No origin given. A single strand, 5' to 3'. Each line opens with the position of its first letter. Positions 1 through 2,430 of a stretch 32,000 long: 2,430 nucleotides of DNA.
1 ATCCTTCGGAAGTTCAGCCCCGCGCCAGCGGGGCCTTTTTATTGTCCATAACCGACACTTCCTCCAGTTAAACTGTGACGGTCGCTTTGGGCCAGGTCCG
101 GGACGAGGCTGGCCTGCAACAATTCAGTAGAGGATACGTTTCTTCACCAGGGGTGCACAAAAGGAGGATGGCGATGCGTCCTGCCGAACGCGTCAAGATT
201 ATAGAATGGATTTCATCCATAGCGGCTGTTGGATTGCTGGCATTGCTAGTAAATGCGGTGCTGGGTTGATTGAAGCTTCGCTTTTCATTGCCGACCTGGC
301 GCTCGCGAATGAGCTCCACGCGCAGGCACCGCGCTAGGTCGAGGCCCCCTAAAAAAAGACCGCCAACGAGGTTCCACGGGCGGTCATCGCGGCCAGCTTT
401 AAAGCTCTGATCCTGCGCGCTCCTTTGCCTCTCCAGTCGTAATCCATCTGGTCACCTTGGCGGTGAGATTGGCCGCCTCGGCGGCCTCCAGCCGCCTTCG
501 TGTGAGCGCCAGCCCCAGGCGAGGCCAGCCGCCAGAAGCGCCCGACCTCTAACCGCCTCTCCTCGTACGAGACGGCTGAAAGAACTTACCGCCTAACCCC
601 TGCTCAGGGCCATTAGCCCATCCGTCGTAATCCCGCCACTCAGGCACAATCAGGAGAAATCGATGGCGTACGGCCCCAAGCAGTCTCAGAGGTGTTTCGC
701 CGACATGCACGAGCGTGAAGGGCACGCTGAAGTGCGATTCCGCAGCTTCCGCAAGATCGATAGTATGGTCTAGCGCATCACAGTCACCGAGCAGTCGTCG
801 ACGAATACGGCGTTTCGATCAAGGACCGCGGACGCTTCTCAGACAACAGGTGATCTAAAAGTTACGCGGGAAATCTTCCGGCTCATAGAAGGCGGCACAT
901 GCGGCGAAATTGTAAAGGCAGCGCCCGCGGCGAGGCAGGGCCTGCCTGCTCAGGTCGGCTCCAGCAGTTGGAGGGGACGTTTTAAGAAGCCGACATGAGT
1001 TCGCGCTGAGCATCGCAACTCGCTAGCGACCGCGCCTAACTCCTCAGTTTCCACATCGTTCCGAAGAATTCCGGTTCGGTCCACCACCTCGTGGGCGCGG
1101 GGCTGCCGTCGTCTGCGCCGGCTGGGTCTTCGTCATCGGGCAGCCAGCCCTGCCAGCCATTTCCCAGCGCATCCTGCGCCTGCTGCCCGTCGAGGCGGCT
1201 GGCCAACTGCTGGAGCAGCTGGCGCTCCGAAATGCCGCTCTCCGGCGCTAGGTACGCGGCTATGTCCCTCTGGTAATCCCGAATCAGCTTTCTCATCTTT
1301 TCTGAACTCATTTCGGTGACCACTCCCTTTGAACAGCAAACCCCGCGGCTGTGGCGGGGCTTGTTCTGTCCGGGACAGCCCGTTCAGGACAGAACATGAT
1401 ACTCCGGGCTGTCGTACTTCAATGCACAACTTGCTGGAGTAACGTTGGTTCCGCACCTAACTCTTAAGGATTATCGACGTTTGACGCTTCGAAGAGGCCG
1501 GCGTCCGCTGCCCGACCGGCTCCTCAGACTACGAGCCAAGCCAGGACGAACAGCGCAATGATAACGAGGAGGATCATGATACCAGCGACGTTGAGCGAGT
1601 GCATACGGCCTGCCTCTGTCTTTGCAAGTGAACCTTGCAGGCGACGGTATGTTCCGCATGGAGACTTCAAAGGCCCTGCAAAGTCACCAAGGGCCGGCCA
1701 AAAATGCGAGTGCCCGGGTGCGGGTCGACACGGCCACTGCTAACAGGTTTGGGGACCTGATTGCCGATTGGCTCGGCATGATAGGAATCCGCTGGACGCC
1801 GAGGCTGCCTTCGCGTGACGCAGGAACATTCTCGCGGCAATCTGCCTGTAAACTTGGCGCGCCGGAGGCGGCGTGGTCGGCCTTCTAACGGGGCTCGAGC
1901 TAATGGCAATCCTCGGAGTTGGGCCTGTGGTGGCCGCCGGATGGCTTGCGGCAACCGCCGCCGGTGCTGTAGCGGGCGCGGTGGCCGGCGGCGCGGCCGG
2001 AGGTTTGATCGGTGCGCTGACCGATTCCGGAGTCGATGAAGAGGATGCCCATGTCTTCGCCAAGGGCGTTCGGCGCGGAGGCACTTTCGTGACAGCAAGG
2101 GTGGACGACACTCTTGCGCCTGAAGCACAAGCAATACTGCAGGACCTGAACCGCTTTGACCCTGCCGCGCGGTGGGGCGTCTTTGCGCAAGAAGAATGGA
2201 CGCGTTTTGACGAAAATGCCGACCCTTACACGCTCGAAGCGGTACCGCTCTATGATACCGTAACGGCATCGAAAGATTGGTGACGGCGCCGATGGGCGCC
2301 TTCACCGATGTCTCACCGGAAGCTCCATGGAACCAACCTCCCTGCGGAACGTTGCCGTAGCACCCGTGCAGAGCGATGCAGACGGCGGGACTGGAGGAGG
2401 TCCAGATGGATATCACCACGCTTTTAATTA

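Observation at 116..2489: Three unannotated hydrophobic micro-ORFs, each with an SD and a general-stress (EcfG/RpoE2-type) promoter pattern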

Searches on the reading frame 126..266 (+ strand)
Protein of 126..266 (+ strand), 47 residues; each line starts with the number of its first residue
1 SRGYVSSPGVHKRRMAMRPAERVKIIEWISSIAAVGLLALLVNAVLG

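Call 38: find_homologous_proteins(query=window:126-266:+, max_evalue=10)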
Query seq(47 aa) (47 aa): 2 proteins with E <= 10 among 2 candidates.
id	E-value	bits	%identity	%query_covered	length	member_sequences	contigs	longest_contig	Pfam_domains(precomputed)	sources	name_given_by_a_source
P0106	8.4e-9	52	95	43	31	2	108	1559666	-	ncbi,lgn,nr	ncbi:hypothetical protein Sinme_5286 [Sinorhizobium meliloti AK83]|nr:hypothetical protein Sinme_528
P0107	1.1e-8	51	94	38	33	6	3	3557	-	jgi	jgi:hypothetical protein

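Call 60: find_encoding_contigs(protein=P0107, flank=2500, max_places=3)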
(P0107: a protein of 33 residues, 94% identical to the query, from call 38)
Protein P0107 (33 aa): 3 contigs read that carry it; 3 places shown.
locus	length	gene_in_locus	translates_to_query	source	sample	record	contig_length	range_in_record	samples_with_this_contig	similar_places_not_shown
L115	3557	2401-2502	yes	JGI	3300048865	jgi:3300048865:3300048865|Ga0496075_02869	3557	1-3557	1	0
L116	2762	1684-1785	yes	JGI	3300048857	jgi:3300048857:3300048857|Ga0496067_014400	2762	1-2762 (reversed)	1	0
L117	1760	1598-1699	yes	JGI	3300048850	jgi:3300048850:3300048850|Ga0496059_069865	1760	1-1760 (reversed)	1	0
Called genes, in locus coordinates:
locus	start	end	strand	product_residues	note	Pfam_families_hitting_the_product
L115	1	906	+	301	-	?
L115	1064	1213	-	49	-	-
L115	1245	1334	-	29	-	-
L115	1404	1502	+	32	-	-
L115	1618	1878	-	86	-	-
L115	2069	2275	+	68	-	-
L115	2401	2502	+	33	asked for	-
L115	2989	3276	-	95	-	-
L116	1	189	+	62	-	?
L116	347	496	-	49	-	-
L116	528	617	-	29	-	-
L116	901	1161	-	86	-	-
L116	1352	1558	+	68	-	-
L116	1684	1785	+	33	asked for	-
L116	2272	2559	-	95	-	-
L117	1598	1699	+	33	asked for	-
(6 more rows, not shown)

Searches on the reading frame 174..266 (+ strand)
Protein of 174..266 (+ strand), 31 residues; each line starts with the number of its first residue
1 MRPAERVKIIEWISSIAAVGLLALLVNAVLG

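Call 4: search_protein_families(library=pfam, proteins=[window:174-266:+], max_evalue=1)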
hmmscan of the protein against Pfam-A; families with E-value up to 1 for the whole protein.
seq(31 aa): 0 families

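Call 31: search_protein_families(library=ncbifam, proteins=[window:174-266:+], max_evalue=10)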
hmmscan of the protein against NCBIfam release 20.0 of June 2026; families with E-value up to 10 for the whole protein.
seq(31 aa): 0 families

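Call 73: list_cluster_members(proteins=[window:174-266:+, P0106, window:2406-2486:+, P0001, window:1527-1604:-, P0103, window:168-266:+])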
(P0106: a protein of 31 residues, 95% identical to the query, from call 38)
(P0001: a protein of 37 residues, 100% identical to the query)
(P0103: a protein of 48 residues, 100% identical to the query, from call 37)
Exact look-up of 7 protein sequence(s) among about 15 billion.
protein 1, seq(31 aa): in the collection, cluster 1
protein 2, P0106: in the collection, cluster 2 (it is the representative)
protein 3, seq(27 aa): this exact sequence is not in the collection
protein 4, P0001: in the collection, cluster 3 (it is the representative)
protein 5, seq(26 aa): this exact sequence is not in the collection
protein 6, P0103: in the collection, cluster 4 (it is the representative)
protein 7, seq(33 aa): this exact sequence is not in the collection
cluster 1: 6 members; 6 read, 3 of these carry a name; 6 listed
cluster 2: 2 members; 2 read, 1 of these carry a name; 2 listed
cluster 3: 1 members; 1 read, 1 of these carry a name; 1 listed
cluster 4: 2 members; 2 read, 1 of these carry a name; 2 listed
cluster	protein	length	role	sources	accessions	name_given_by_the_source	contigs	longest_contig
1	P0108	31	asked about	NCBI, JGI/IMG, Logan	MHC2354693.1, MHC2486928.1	hypothetical protein ACVMB3_004214 [Sinorhizobium meliloti]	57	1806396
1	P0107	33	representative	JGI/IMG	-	hypothetical protein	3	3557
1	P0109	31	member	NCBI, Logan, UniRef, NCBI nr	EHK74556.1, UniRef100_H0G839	hypothetical protein SM0020_28370 [Sinorhizobium meliloti CCNWSX0020] | Uncharacterized protein n=1 Tax=Sinorhizobium meliloti CCNWSX0020 TaxID=1107881 ...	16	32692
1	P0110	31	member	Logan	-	-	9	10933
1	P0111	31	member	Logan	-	-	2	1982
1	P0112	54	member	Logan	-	-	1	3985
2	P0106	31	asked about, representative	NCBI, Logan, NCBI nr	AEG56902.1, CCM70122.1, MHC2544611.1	hypothetical protein Sinme_5286 [Sinorhizobium meliloti AK83]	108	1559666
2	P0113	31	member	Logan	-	-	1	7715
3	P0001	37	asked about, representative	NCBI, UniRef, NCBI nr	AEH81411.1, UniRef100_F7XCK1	hypothetical protein SM11_pC0338 (plasmid) [Sinorhizobium meliloti SM11] | Uncharacterized protein n=1 Tax=Sinorhizobium meliloti (strain SM11) TaxID=707241 ... | hypothetical protein SM11_pC0338 [Sinorhizobium meliloti SM11]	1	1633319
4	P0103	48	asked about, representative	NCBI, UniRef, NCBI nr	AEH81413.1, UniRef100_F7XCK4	hypothetical protein SM11_pC0341 (plasmid) [Sinorhizobium meliloti SM11] | Uncharacterized protein n=1 Tax=Sinorhizobium meliloti (strain SM11) TaxID=707241 ... | hypothetical protein SM11_pC0341 [Sinorhizobium meliloti SM11]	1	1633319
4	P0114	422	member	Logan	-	-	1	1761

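Call 75: find_encoding_contigs(protein=P0109, flank=1500, max_places=3)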
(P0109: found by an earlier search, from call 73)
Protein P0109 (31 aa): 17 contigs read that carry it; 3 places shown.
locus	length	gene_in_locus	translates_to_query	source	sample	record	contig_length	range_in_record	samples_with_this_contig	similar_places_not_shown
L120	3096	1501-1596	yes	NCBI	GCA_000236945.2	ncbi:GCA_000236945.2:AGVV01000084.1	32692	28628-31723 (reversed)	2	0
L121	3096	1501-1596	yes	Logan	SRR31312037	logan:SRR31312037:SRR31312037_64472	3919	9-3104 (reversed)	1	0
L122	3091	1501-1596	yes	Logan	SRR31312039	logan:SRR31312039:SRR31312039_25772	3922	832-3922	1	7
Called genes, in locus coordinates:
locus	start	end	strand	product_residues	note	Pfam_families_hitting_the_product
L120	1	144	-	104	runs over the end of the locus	PF03693:ParD_antitoxin (weak)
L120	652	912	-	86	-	-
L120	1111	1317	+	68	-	PF05532:CsbD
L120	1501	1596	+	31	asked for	-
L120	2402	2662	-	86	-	-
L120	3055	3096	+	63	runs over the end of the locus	-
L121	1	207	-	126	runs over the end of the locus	PF03693:ParD_antitoxin (weak)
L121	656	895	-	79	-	-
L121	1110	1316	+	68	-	PF05532:CsbD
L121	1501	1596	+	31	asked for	-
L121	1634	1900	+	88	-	-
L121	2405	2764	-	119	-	-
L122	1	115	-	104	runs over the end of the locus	PF03693:ParD_antitoxin (weak)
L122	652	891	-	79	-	-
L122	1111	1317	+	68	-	PF05532:CsbD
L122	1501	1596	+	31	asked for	-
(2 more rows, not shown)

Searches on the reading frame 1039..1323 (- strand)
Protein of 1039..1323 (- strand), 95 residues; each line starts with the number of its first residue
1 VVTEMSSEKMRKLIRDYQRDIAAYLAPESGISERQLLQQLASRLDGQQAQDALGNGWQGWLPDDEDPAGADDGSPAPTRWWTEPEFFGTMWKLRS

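Call 4: search_protein_families(library=pfam, proteins=[window:1039-1323:-], max_evalue=1)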
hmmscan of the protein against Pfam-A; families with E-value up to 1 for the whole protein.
seq(95 aa): 2 families
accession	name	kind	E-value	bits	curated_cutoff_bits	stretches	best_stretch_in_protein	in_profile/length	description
PF01012.27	ETF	-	0.016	15.5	26.7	1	11-53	82-121/181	Electron transfer flavoprotein domain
PF06276.17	FhuF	-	0.063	14.2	25.2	1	10-51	85-126/161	Ferric iron reductase FhuF-like transporter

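Call 31: search_protein_families(library=ncbifam, proteins=[window:1039-1323:-], max_evalue=10)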
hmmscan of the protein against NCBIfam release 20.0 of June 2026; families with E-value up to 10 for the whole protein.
seq(95 aa): 0 families

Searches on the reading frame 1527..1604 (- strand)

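Call 4: search_protein_families(library=pfam, proteins=[window:1527-1604:-], max_evalue=1)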
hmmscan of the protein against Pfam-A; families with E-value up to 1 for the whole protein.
seq(26 aa): 0 families

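Call 31: search_protein_families(library=ncbifam, proteins=[window:1527-1604:-], max_evalue=10)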
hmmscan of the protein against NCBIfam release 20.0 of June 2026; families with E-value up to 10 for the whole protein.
seq(26 aa): 1 family
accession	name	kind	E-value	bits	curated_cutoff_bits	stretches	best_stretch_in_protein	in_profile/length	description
TIGR00540.1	TPR_hemY_coli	hypoth_equivalog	3.4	6.3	142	1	3-25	39-61/385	heme biosynthesis-associated TPR protein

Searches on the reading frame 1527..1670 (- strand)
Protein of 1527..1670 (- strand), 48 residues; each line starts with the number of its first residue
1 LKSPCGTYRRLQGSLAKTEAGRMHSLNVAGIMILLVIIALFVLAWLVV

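Call 37: find_homologous_proteins(query=window:1527-1670:-, max_evalue=10)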
Query seq(48 aa) (48 aa): 3 proteins with E <= 10 among 3 candidates.
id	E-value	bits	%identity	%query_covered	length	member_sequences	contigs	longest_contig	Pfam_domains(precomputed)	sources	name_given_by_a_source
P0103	6.6e-23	95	100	100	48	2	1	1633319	-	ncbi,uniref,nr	ncbi:hypothetical protein SM11_pC0341 (plasmid) [Sinorhizobium meliloti SM11]|uniref:Uncharacterized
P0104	6.3e-22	92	98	100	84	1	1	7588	-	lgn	-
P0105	1.9e-6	45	67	85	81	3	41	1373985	-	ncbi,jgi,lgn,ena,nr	ncbi:hypothetical protein FB009_12732 [Sinorhizobium medicae]|nr:hypothetical protein FB009_12732 [S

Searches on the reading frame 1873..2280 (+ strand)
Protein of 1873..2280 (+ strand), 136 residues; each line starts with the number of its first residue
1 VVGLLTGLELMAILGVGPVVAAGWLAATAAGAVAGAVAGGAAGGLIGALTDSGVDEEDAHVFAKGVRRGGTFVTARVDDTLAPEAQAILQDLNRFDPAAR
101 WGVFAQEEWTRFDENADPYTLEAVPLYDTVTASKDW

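Call 4: search_protein_families(library=pfam, proteins=[window:1873-2280:+], max_evalue=1)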
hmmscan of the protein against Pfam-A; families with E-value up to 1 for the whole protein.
seq(136 aa): 1 family
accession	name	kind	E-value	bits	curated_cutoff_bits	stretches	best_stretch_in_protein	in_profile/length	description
PF06897.17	DUF1269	-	0.43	11.4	26.9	0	33-81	19-67/100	Protein of unknown function (DUF1269)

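Call 9: find_related_loci(query=window:1873-2280:+, collection=genome_contigs, flank=4000)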
Query seq(136 aa) (136 aa) in genome_contigs; peptide patterns used: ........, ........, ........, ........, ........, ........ (x = any residue, [..] = any of these).
600 stretches matched a pattern (row limit reached: there are more); 145 encode a relative of the query (tblastn E <= 1e-3); the best 80 are kept; 80 distinct loci.
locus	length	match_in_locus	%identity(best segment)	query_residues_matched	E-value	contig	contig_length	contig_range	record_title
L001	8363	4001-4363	78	4-124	2e-44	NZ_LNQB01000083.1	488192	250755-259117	Sinorhizobium saheli strain LMG 7837 scaffold19, whole genome shotgun sequence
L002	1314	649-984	78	11-122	9e-40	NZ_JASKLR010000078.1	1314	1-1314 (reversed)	Sinorhizobium sp. 8-89 scaffold_77, whole genome shotgun sequence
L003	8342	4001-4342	76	11-124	1e-35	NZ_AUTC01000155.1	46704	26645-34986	Sinorhizobium fredii USDA 205 contig48, whole genome shotgun sequence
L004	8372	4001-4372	69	1-124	2e-32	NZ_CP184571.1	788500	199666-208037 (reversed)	Ensifer sp. R-19 plasmid unnamed1, complete sequence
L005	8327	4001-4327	72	11-119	3e-29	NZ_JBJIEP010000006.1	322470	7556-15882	Shinella sp. BYT-45 contig6, whole genome shotgun sequence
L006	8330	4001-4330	73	10-119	6e-29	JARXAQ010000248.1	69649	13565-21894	MAG: Rhizobium sp. isolate B02.bin.8 k141_487317, whole genome shotgun sequence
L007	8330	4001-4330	72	10-119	1e-28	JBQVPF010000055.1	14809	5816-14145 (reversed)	MAG: Shinella sp. isolate NL0208PS_1 k141_107373_length_14809_cov_12.9640, whole genome shotgun sequence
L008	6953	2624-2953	72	10-119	3e-28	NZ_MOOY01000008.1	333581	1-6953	Pararhizobium arenae strain MIM27 scaffold8, whole genome shotgun sequence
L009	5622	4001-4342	72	11-124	4e-28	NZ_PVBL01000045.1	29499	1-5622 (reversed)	Neorhizobium sp. T6_25 NODE_45_length_29499_cov_14.7214_ID_2316, whole genome shotgun sequence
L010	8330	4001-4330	72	10-119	3e-28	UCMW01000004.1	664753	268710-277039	Rhizobiales bacterium isolate R1607_A genome assembly, contig: contig_4, whole genome shotgun sequence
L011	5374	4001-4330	67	10-119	3e-28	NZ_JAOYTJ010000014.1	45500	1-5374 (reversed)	Pararhizobium sp. BT-229 BT.229_ctg015, whole genome shotgun sequence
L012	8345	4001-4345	68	10-124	8e-28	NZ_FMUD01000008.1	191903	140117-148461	Agrobacterium sp. DSM 25558 isolate DSM25558, whole genome shotgun sequence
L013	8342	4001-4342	70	11-124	8e-28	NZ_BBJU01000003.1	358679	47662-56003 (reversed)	Agrobacterium rubi TR3 = NBRC 13261, whole genome shotgun sequence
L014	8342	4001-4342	68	11-124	7e-28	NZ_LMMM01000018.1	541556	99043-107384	Rhizobium sp. Leaf262 contig_6, whole genome shotgun sequence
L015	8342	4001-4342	72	11-124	1e-27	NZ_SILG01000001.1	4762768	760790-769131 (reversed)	Rhizobium beringeri strain SM51 chrom_SM51, whole genome shotgun sequence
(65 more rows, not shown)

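Call 31: search_protein_families(library=ncbifam, proteins=[window:1873-2280:+], max_evalue=10)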
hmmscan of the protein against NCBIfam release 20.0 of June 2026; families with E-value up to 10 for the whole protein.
seq(136 aa): 3 families
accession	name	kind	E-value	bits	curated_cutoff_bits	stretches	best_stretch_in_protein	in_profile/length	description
NF053524.1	thylo_ssl2009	equivalog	0.008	16.9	58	1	30-61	9-40/90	ssl2009 family thylakoid membrane protein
NF053611.1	YiaD_Gzip_OmpA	equivalog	0.064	13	175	1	17-56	34-77/206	YiaD family glycine zipper/OmpA-like lipoprotein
NF041250.1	VI_TagQ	equivalog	1.5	8.1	300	1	31-53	60-82/301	type VI secretion system-associated lipoprotein TagQ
